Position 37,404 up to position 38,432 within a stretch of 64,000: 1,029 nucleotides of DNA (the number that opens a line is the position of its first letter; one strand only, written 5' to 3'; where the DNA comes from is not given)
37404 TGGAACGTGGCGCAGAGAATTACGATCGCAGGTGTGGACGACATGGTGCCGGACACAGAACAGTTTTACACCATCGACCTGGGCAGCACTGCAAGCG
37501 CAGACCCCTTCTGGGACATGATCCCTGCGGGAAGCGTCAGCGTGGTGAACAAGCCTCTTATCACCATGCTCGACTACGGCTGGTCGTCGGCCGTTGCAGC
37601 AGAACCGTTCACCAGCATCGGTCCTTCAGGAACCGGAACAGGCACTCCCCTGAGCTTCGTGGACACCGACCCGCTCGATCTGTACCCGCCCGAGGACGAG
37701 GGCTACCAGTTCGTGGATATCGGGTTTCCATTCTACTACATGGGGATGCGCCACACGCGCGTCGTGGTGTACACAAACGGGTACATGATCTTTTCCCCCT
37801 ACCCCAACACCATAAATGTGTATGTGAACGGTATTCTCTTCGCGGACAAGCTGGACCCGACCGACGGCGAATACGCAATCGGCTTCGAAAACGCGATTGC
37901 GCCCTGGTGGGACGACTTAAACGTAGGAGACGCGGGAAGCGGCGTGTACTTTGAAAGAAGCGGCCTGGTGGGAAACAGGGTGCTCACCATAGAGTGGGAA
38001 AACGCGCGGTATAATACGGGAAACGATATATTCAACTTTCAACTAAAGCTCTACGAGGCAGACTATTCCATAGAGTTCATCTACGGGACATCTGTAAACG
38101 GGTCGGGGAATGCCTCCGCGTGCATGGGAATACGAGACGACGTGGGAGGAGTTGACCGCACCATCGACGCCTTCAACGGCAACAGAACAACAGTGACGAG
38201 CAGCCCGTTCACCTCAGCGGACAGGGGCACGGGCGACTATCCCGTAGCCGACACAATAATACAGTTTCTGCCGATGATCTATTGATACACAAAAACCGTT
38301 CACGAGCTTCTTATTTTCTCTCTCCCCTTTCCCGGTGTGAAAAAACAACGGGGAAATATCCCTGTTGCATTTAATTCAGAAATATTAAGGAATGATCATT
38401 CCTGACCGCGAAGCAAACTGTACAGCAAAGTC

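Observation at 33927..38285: About 1450-aa lipoprotein built from ~10 Calx-beta-like repeats with a NIDO-like C-terminal domain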

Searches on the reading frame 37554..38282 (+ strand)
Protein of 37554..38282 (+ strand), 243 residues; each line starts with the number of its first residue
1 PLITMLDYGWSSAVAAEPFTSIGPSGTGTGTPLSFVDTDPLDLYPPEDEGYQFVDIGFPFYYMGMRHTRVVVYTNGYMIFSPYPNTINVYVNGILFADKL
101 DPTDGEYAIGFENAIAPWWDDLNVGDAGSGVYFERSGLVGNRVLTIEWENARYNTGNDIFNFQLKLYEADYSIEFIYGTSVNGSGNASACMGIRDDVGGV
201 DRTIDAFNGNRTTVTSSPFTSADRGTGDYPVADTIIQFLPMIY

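Call 8: search_protein_families(library=pfam, proteins=[window:37554-38282:+], max_evalue=10)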
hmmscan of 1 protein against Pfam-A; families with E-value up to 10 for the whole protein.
seq(243 aa): 0 families

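Call 11: find_homologous_proteins(query=window:37554-38282:+)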
Query window:37554-38282:+ (243 aa): 4 proteins with E <= 0.001 among 491 candidates.
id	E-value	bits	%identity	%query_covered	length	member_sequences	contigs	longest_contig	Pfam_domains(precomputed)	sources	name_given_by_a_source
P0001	7.4e-133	460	84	100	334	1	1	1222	-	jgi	-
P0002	3.0e-111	389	100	71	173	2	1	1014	-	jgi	-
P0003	4.9e-50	188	44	97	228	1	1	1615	-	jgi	jgi:hypothetical protein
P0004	1.4e-38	151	42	85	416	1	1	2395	-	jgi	jgi:hypothetical protein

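Call 19: search_protein_representatives(protein=window:37554-38282:+)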
Query: 243 residues. Proteins with E-value up to 0.001 (for the whole library): 3354; up to 1e-10: 551; up to 1e-30: 18. The best 150 are listed.
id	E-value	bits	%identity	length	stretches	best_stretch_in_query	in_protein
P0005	1.5e-129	447.3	81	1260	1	1-243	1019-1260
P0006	1.5e-62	227.7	36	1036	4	48-241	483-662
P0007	2.1e-58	214.1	52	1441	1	19-240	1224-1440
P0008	2.3e-45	171.4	35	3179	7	85-195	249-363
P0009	3.8e-45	170.7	45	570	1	7-217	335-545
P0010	1.7e-42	162.0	36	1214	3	38-202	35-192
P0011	7.2e-42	159.9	36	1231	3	47-224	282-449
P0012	2.8e-41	158.0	35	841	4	78-198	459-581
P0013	4.4e-41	157.4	44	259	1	5-240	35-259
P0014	5.6e-38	147.2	45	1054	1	30-240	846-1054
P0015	1.5e-35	139.2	35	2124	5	24-202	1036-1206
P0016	3.4e-35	138.1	34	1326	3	14-219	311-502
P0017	9.0e-34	133.4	42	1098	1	13-240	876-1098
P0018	2.0e-33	132.2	34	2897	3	53-240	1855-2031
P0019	3.1e-32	128.4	42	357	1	13-240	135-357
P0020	4.8e-32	127.8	32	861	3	25-217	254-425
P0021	5.6e-32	127.5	32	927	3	30-195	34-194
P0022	1.9e-31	125.8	31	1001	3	25-195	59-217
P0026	7.0e-30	120.6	39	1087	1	7-240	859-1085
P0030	5.4e-29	117.8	39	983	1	6-240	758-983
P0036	7.8e-27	110.7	37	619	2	30-197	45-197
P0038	9.8e-27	110.3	31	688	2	46-241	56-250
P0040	1.1e-26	110.2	38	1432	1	24-209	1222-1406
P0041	1.9e-26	109.4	33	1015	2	48-214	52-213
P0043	3.4e-26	108.6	29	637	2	21-217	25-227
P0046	2.7e-25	105.6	30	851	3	46-195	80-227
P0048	1.0e-24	103.8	33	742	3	85-193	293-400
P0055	1.6e-23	99.8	34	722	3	48-207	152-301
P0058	2.5e-23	99.2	34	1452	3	29-201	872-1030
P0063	8.5e-23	97.4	39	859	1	29-237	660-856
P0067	5.1e-22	94.9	35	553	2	19-199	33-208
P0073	1.2e-21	93.7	36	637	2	27-217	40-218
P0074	1.4e-21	93.5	37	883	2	48-211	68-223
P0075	1.4e-21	93.4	43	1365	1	14-240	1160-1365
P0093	5.6e-20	88.2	41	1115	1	19-240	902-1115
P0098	1.5e-19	86.8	34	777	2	54-226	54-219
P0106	1.2e-18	83.8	38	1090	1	34-240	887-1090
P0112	5.1e-18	81.8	32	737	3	55-203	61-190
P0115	6.1e-18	81.5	34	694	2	42-209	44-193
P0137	9.8e-17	77.6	36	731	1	16-202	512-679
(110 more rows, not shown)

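Call 20: search_protein_families(library=pfam, proteins=[P0006, P0010, P0012, P0013, P0020, P0021, P0036, P0038, P0043, P0048], max_evalue=0.01)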
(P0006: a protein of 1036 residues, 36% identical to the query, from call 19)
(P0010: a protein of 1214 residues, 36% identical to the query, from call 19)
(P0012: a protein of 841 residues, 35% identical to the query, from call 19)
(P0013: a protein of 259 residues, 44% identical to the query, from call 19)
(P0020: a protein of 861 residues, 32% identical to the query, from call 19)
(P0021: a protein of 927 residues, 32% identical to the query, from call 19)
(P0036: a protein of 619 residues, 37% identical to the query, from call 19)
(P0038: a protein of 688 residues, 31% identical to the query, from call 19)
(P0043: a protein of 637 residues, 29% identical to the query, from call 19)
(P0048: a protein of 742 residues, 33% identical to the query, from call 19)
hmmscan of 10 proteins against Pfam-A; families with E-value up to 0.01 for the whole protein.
P0006 (1036 aa): 1 family
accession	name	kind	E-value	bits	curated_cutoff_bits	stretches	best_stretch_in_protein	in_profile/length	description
PF18962.6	Por_Secre_tail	-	2.8e-06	28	27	1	976-1029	3-65/75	Secretion system C-terminal sorting domain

P0010 (1214 aa): 6 families
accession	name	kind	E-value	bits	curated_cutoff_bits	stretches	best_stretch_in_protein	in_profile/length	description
PF01833.30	TIG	-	5.1e-26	90.9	20.9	3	957-1032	1-80/84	IPT/TIG domain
PF18962.6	Por_Secre_tail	-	2.8e-13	50.4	27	1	1138-1211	1-73/75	Secretion system C-terminal sorting domain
PF07610.17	DUF1573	-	1.3e-11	44.8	26.1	2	566-635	5-76/98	Protein of unknown function (DUF1573)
PF22544.2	HYDIN_VesB_CFA65-like_Ig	-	1.9e-09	38.1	25.5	2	242-310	2-71/100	HYDIN/CFA65/VesB-like, Ig-like domain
PF16353.11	LacZ_4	-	0.0033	18.1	27.3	0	601-633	21-54/87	Beta-galactosidase, domain 4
PF24798.1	Ig-CFAP74_4th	-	0.004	17.7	28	0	566-624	3-61/95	CFAP74 forth Ig-like domain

P0012 (841 aa): 1 family
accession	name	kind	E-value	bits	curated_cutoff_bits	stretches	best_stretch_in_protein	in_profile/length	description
PF06119.19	NIDO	-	1.9e-08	35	25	0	467-517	2-51/186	Nidogen-like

P0013 (259 aa): 0 families

P0020 (861 aa): 2 families
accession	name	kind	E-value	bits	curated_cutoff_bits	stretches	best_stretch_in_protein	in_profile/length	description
PF18962.6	Por_Secre_tail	-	4.1e-13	49.9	27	1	784-860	2-75/75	Secretion system C-terminal sorting domain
PF13860.13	FlgD_ig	-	1.6e-05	25.3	27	1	790-836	10-57/79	FlgD Ig-like domain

P0021 (927 aa): 0 families

P0036 (619 aa): 2 families
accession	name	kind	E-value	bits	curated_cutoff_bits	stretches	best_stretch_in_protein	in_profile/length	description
PF06119.19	NIDO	-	2.7e-05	24.7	25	1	81-140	3-58/186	Nidogen-like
PF18962.6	Por_Secre_tail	-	0.00062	20.5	27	1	555-613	1-66/75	Secretion system C-terminal sorting domain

P0038 (688 aa): 0 families

P0043 (637 aa): 0 families

P0048 (742 aa): 0 families

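Call 21: predict_structure(protein=window:37554-38282:+)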
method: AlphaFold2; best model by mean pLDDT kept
length: 243 residues; sequences in the alignment: 1
mean_pLDDT: 31.7   pTM: 0.22
mean pLDDT of the five models: 31.7, 30.2, 29.2, 25.8, 25.5
residues with pLDDT >= 90: 0; 70-90: 0; 50-70: 0; < 50: 243
segments of 3 or more residues with pLDDT < 50: 1-243
pLDDT, mean of each block of 10 residues (from residue 1): 27 31 31 30 36 29 29 33 35 36 30 25 26 30 34 36 39 40 36 38 32 26 29 27 25
secondary structure, 60 per line:
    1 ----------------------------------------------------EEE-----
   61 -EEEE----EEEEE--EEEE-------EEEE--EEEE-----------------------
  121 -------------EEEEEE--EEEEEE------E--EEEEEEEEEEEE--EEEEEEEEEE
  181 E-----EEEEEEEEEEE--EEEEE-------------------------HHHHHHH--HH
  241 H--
elements in order: E53-55 E62-65 E70-74 E77-80 E88-91 E94-97 E134-139 E142-147 E157-168 E171-181 E187-197 E200-204 H230-236
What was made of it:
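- Tried and rejected: Single-sequence AF2 of the C-terminal domain. pLDDT was 31.7, which is unusable (call 21).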

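Call 26: search_protein_families(library=pfam, alignment_id=A1, max_evalue=0.01)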
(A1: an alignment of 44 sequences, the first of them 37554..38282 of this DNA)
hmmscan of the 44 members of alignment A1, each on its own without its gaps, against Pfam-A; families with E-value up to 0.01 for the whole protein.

A. member 1, window:37554-38282:+ (243 aa): 0 families

B. families by the number of members that match (of 44 scanned): 2 families
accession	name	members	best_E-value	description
PF06119.19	NIDO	19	2.8e-10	Nidogen-like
PF18079.6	AglB_L1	1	0.0049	Archaeal glycosylation protein B long peripheral domain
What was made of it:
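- On NIDO (PF06119): 19 of 44 aligned homologs hit NIDO at E <= 0.01 (call 26).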

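Call 27: search_solved_structures(query=A1, max_evalue=1, show_alignments=3)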
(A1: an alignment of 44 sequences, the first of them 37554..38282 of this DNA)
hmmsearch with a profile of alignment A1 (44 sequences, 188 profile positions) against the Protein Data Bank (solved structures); distinct sequences matched with E-value up to 1: 1.
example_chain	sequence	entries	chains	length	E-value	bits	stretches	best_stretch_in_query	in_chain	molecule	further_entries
8gl6_D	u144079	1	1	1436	7.1e-35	123.3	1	3-180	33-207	RemA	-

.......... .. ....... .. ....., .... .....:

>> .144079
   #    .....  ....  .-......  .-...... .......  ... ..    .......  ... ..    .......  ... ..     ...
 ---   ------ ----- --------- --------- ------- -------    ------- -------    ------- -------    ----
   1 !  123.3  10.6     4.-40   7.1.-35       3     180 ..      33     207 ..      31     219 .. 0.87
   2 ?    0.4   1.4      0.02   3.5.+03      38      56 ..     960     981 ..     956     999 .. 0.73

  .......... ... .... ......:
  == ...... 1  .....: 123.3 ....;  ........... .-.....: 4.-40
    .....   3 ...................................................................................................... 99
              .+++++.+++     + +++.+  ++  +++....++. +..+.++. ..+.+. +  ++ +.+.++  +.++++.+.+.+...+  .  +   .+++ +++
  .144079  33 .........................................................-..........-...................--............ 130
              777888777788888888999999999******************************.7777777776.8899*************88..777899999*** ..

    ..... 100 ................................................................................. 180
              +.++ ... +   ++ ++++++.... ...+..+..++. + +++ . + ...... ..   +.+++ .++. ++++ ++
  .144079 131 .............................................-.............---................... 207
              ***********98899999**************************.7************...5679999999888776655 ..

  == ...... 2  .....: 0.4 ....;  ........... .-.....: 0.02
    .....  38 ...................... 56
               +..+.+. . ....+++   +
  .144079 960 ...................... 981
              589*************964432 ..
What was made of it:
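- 37554..38282 (+): C-terminal NIDO-like domain (aa 1210-1452), predicted all-beta, with motifs YTNGY, APWWDDL, GVYFE, TIEWENA, FQLKLYE and IEFIYG. The family profile matches the N-terminus of RemZ (PDB 8gl6_D, aa 33-207) at E = 7e-35 (call 27).
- Closest known: Flavobacterium johnsoniae RemA/RemZ gliding adhesins. Same: RemZ carries the same NIDO-like module at aa 33-207, with profile E = 7e-35 (call 27).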

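Call 34: predict_structure(alignment_id=A1)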
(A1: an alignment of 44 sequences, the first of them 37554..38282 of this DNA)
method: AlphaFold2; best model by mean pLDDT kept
length: 243 residues; sequences in the alignment: 44
mean_pLDDT: 89.7   pTM: 0.90
mean pLDDT of the five models: 89.7, 89.0, 88.5, 88.2, 88.0
residues with pLDDT >= 90: 165; 70-90: 50; 50-70: 28; < 50: 0
segments of 3 or more residues with pLDDT < 50: none
pLDDT, mean of each block of 10 residues (from residue 1): 91 92 97 94 93 98 96 97 85 82 60 93 96 98 98 91 98 97 78 89 92 71 72 96 78
secondary structure, 60 per line:
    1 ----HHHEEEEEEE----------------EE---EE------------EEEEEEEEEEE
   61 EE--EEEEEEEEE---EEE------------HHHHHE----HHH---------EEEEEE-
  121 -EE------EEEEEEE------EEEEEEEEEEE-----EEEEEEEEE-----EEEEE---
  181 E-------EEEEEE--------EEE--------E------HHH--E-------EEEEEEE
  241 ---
elements in order: E8-14 E50-62 E65-73 E77-79 H92-96 E114-119 E130-136 E143-153 E159-167 E173-177 E189-194 E203-205 E234-240
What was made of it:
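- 37554..38282 (+): AF2 with alignment gives pLDDT 89.7 and pTM 0.90 (call 34).
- AF2 with the family alignment gives a confident all-beta model (call 34).
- Tried and rejected: It was replaced by the alignment-based model (call 34).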

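Call 38: fold_search(model_id=the predicted structure, library=pdb)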
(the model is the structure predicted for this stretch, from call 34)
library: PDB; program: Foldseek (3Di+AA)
matches with E <= 10: 299; with E <= 0.001: 0
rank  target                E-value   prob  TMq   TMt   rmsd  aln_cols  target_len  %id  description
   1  8seo_A                1.3e-01  0.02  0.10  0.02  20.7       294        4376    9  Cryo-EM Structure of RyR1 + ATP-gamma-S (released 2023-05-24)
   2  9k7o_A                1.9e-01  0.02  0.12  0.11  20.9       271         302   12  Coprinopsis cinerea GH131 protein CcGH131B (released 2024-11-06)
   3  8uxc_A                2.3e-01  0.02  0.10  0.02  21.0       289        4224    9  Structure of PKA phosphorylated human RyR2-R420Q in the primed state (released 2023-11-22)
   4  4fnr_A                3.0e-01  0.12  0.21  0.09  10.5       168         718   11  Crystal structure of GH36 alpha-galactosidase AgaA from Geobacillus stearothermophilus (released 2012-10-03)
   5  4fnq                  3.0e-01  0.07  0.16  0.08  12.2       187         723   11  Crystal structure of GH36 alpha-galactosidase AgaB from Geobacillus stearothermophilus (released 2012-10-03)
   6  7ua4_A                3.0e-01  0.03  0.09  0.01  17.7       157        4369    9  Structure of PKA phosphorylated human RyR2-R2474S in the open state in the presence of Calmodulin (released 2022-08-03)
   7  9k7m_A                3.0e-01  0.02  0.13  0.11  21.1       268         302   13  Coprinopsis cinerea GH131 protein CcGH131B E161A in complex with cellobiose (released 2024-11-06)
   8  9k7o_B                4.0e-01  0.01  0.12  0.10  21.0       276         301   13  Coprinopsis cinerea GH131 protein CcGH131B (released 2024-11-06)
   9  7u9z_A                4.2e-01  0.02  0.09  0.01  17.6       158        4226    8  Structure of PKA phosphorylated human RyR2-R2474S in the open state (released 2022-08-03)
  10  7zty                  5.3e-01  0.04  0.16  0.13  15.9       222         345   11  Structure of Vps39 N-terminal domain from Chaetomium thermophilum (released 2022-09-21)
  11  7tzc_A                5.3e-01  0.01  0.11  0.02  20.4       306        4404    8  A drug and ATP binding site in type 1 ryanodine receptor (released 2022-05-18)
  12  8sen_A                5.3e-01  0.01  0.12  0.02  20.1       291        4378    9  Cryo-EM Structure of RyR1 (released 2023-05-24)
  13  6jhp_A                6.2e-01  0.08  0.22  0.10   8.6       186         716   16  Crystal structure of the glycoside hydrolase family 36 alpha-galactosidase from Paecilomyces thermophila (released 2020-05-20)
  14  3q8c                  6.6e-01  0.02  0.13  0.06  13.3       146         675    8  Crystal structure of Protective Antigen W346F (pH 5.5) (released 2012-02-15)
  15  4fnu_A                7.0e-01  0.08  0.21  0.09  10.4       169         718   12  Crystal structure of GH36 alpha-galactosidase AgaA A355E D478A from Geobacillus stearothermophilus in complex with sta (released 2012-10-03)
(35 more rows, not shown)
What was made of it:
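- Closest known: Flavobacterium johnsoniae RemA/RemZ gliding adhesins. Different: This agrees with the absence of any Foldseek PDB hit (call 38).
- The top Foldseek PDB rows include GH131, GH36, GH97 and alginate lyase (call 38). Those structural matches are noise: E >= 0.13, probability <= 0.14, TM <= 0.22 (call 38).
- Tried and rejected: Nothing below E = 0.13 (call 38).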

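Call 41: find_related_loci(query=window:37554-38282:+, collection=genome_contigs, flank=10000)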
Query window:37554-38282:+ (243 aa) in genome_contigs; peptide patterns used: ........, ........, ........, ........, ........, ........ (x = any residue, [..] = any of these).
29 stretches matched a pattern, but none encodes a relative of the query by tblastn (E <= 1e-3).
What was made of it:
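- Tried and rejected: The scan of GTDB species genomes with the C-terminal domain found no close relative (call 41).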

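Call 46: list_cluster_members(proteins=[P0005, P0007, P0026, P0030, P0040, P0063, P0075, P0093, P0106, P0137])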
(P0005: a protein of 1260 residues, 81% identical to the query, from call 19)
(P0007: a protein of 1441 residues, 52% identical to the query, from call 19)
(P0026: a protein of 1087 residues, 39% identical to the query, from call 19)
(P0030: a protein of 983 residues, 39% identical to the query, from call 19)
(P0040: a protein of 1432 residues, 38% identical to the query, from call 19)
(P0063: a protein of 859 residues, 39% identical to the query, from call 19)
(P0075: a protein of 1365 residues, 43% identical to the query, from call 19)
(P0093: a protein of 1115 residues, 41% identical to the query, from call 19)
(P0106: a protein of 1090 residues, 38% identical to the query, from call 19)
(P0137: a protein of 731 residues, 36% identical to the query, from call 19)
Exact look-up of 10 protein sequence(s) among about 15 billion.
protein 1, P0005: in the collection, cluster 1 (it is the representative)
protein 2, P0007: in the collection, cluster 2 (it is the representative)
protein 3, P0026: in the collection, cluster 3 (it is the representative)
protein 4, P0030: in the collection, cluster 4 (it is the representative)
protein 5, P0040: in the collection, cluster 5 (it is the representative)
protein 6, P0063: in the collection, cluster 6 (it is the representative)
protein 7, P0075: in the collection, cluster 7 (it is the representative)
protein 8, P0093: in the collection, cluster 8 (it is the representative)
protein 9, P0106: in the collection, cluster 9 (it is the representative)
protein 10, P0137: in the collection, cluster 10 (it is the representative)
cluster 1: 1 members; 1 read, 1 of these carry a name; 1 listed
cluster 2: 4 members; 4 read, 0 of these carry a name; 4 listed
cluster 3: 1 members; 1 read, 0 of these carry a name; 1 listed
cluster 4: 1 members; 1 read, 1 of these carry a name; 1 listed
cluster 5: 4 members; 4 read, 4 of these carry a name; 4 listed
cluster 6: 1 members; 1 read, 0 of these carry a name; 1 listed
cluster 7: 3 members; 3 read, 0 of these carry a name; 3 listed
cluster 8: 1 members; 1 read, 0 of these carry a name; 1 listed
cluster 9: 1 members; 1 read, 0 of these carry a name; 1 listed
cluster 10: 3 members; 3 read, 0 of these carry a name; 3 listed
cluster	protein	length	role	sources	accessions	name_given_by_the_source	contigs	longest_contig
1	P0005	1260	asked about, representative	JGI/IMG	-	hypothetical protein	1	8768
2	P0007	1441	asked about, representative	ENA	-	-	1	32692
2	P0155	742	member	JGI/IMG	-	-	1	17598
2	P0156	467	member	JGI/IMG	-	-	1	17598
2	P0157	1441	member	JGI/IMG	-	-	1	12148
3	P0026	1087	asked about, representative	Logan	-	-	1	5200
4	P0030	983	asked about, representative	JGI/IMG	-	hypothetical protein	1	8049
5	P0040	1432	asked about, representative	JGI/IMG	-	hypothetical protein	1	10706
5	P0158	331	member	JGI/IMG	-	hypothetical protein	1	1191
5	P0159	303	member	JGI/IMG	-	hypothetical protein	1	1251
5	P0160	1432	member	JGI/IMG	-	hypothetical protein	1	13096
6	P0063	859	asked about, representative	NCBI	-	-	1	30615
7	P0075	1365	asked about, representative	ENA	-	-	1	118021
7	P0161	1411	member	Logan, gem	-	-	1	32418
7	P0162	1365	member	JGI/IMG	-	-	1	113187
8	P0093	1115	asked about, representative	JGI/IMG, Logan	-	-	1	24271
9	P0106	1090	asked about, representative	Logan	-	-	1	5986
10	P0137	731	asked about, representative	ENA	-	-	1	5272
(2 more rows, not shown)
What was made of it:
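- All relatives are metagenomic "hypothetical proteins" (call 46).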

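Call 47: find_encoding_contigs(protein=P0007, flank=8000, max_places=3)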
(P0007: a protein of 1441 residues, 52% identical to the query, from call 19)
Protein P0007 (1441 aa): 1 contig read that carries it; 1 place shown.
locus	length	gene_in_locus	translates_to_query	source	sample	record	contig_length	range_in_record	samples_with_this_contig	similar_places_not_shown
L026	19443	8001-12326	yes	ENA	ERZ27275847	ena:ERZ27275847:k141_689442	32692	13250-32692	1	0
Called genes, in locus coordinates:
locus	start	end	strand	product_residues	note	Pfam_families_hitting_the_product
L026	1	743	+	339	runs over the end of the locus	PF07885:Ion_trans_2, PF02254:TrkA_N, PF02080:TrkA_C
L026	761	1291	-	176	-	-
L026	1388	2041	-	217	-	PF00730:HhH-GPD, PF00633:HHH (weak)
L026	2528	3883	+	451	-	PF03448:MgtE_N, PF00571:CBS, PF01769:MgtE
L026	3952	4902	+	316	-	PF01565:FAD_binding_4, PF02873:MurB_C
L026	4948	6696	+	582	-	PF27974:Ninein_long_CC (weak), PF00515:TPR_1 (faint), PF07719:TPR_2 (faint), PF13414:TPR_11 (faint)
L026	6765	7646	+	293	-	PF02811:PHP (weak)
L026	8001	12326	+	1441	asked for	PF03160:Calx-beta (faint)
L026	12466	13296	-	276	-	PF00583:Acetyltransf_1, PF13673:Acetyltransf_10, PF13508:Acetyltransf_7, PF08445:FR47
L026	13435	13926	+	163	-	PF03692:CxxCxxCC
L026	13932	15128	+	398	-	PF07690:MFS_1, PF06779:MFS_4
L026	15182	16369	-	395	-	PF00155:Aminotran_1_2, PF01053:Cys_Met_Meta_PP (weak), PF01212:Beta_elim_lyase (weak)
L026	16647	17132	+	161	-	-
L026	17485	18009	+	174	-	PF02577:BFN_dom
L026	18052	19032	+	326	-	PF00248:Aldo_ket_red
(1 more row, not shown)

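Call 51: find_homologous_proteins(query=A1, max_evalue=0.001)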
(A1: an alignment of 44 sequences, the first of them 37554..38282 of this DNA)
Query A1 (44 sequences) (243 aa, profile of the alignment): 44 proteins with E <= 0.001 among 8000 candidates.
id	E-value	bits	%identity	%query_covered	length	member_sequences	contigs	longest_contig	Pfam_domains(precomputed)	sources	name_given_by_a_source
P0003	3.1e-56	208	44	97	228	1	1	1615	-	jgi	jgi:hypothetical protein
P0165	1.3e-54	202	33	82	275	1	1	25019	-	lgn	-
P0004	4.5e-54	201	42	85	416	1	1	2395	-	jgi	jgi:hypothetical protein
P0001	1.0e-52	196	84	100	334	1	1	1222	-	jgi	-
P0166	2.1e-52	195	31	88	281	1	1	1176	-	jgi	jgi:hypothetical protein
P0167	2.3e-48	182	33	63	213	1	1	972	-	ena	-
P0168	1.3e-45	173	27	77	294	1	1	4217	-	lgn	-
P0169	3.8e-43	165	35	67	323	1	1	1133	PF00041.28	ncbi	ncbi:MAG: fibronectin type III domain-containing protein, partial [Sphingobacteriales bacterium]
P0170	8.9e-43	164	30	78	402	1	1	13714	PF06119.20,PF23759.2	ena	-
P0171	1.6e-42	163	33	63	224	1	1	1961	-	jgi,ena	-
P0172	2.9e-42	162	32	57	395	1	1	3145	PF14873.12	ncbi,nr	ncbi:MAG: hypothetical protein JST39_13060, partial [Bacteroidetes bacterium]|nr:hypothetical protei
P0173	4.9e-42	161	34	63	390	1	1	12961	PF06119.20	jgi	jgi:hypothetical protein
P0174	2.4e-40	156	38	44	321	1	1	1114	PF13585.13,PF18962.8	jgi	jgi:hypothetical protein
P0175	4.9e-40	155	28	63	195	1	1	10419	-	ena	-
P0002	1.4e-37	147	100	71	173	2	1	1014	-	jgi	-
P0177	2.4e-34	136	29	59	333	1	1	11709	PF06119.20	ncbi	-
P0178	4.2e-34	136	32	59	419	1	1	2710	PF06119.20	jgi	jgi:hypothetical protein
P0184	2.1e-30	124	29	53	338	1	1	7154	PF00404.25,PF06119.20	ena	-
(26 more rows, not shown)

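Call 59: fold_search(model_id=the predicted structure, library=viral)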
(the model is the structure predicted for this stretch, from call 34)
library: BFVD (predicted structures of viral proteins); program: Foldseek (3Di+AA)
matches with E <= 10: 558; with E <= 0.001: 7
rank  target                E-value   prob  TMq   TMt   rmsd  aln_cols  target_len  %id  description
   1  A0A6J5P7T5            2.9e-10  1.00  0.63  0.32   4.7       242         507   18  Uncharacterized protein [uncultured Caudovirales phage]
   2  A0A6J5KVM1            2.6e-05  1.00  0.40  0.22  11.8       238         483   15  Uncharacterized protein [uncultured Caudovirales phage]
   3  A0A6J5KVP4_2          1.1e-04  1.00  0.38  0.12   5.0       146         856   18  Regulator of chromosome condensation, RCC1 [uncultured Caudovirales phage]
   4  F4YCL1                1.2e-04  1.00  0.45  0.26   8.0       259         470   14  (no name in the UniProt tables at hand)
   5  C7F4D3                3.7e-04  1.00  0.48  0.18   9.0       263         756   15  (no name in the UniProt tables at hand)
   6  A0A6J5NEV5            3.7e-04  0.99  0.32  0.12  16.4       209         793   16  TerB_like domain containing protein [uncultured Caudovirales phage]
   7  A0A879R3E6            9.6e-04  1.00  0.46  0.40   8.2       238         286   14  Uncharacterized protein [Synechococcus phage S-SRM01]
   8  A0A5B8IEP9            2.8e-03  0.94  0.33  0.10  19.7       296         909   10  Uncharacterized protein [Mimiviridae sp. ChoanoV1]
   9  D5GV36                7.1e-02  0.23  0.16  0.04  10.8       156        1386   13  Hypothetical phage protein [Campylobacter phage CP220]
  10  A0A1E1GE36            2.2e-01  0.02  0.14  0.05  23.5       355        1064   10  (no name in the UniProt tables at hand)
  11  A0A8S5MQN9            2.3e-01  0.04  0.09  0.09  23.1       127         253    9  Uncharacterized protein [Siphoviridae sp. ctA4S13]
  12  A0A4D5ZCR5            2.5e-01  0.16  0.13  0.24   7.5        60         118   13  Uncharacterized protein [Burkholderia phage BcepSaruman]
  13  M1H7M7                3.3e-01  0.02  0.14  0.10  21.1       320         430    9  Neuraminidase (Fragment) [Influenza B virus (B/Japan/853/2009)]
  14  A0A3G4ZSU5            3.7e-01  0.14  0.16  0.19   7.3        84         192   11  Uncharacterized protein [Edafosvirus sp.]
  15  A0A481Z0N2            3.7e-01  0.01  0.09  0.10  18.6       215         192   10  MORN repeat protein [Mimivirus LCMiAC02]
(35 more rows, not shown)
